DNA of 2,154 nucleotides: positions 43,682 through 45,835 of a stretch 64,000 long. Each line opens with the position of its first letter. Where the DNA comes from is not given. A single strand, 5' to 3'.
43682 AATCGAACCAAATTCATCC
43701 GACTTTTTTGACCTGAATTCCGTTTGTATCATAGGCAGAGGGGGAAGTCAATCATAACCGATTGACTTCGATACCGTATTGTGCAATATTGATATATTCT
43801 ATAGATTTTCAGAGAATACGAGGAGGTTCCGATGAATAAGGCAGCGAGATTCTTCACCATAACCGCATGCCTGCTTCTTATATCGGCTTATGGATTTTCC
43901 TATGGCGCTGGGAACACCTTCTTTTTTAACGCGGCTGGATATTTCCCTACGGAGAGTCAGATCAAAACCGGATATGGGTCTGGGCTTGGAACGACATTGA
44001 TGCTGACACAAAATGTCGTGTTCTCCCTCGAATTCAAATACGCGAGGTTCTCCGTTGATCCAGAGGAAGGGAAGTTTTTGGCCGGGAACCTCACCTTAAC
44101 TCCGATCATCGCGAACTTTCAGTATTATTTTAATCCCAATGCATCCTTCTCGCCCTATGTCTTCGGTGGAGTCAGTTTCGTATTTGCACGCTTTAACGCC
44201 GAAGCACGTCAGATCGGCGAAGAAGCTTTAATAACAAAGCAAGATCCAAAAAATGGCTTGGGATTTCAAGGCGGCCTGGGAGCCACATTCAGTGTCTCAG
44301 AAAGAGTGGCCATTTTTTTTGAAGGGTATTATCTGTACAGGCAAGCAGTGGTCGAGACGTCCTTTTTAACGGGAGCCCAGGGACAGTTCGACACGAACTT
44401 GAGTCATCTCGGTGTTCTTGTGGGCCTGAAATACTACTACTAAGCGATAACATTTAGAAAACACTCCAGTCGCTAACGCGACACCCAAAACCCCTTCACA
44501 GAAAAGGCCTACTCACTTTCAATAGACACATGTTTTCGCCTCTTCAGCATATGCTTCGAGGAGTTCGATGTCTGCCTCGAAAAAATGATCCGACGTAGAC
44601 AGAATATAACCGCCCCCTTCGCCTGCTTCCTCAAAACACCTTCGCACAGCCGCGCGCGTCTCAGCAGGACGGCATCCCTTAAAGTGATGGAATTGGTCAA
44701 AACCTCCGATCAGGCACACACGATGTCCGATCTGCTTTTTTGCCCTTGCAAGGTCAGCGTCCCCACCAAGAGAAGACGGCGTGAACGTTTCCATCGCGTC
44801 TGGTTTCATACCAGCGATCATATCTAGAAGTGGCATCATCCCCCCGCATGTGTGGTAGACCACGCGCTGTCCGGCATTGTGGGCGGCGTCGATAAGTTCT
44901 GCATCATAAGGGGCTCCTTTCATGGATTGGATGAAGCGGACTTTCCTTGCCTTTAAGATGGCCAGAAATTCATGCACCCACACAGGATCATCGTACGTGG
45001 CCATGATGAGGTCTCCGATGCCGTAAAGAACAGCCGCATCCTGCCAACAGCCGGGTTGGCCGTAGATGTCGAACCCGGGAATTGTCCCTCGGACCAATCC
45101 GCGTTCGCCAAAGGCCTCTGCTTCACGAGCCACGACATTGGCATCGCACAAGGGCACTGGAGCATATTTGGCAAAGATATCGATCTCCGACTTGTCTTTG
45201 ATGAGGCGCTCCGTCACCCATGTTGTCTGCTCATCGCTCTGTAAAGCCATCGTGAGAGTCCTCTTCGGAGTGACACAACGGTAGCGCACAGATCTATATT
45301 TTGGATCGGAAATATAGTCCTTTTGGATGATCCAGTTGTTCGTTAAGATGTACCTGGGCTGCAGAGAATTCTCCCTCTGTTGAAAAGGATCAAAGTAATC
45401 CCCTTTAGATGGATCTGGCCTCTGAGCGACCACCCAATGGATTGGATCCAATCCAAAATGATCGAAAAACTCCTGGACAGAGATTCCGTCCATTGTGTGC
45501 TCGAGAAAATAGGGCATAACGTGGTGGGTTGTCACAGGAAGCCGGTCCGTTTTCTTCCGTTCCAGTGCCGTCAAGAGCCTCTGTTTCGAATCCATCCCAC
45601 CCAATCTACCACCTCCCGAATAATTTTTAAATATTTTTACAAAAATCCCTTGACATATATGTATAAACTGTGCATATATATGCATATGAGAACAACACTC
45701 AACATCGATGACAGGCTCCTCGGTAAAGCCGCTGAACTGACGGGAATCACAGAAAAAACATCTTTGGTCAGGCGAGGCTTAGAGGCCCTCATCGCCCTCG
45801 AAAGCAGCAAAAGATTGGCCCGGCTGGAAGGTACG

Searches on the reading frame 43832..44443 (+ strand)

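Call 10: search_protein_families(library=pfam, proteins=[window:43832-44443:+])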
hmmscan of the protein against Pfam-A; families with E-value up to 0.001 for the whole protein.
window:43832-44443:+ (203 aa): 3 families
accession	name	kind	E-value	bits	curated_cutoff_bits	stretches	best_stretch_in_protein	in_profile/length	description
PF13505.12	OMP_b-brl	-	1.4e-06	29.1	28.7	1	32-195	31-171/175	Outer membrane protein beta-barrel domain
PF03922.20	OmpW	-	9e-06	26.2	24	1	44-161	36-154/195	OmpW family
PF02462.21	Opacity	-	0.00074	20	21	0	94-161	34-96/126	Opacity family porin protein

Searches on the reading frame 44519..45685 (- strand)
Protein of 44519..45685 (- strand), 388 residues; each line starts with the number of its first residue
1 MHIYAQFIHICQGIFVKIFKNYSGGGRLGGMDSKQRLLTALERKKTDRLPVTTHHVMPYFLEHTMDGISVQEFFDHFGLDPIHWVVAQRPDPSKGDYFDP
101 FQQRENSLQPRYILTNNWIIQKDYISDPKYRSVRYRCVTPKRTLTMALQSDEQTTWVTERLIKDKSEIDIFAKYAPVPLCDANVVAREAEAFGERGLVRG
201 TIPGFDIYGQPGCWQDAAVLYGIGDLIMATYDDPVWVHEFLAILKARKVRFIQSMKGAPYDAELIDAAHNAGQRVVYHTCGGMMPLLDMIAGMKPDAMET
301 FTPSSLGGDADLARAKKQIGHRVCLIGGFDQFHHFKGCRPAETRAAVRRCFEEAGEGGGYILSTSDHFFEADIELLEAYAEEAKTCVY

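Call 10: search_protein_families(library=pfam, proteins=[window:44519-45685:-])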
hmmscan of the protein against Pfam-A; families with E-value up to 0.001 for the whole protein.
window:44519-45685:- (388 aa): 1 family
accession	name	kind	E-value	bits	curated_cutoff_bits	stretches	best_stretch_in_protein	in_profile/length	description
PF01208.23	URO-D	-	7.6e-12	45.3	23.9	1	259-365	223-324/346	Uroporphyrinogen decarboxylase (URO-D)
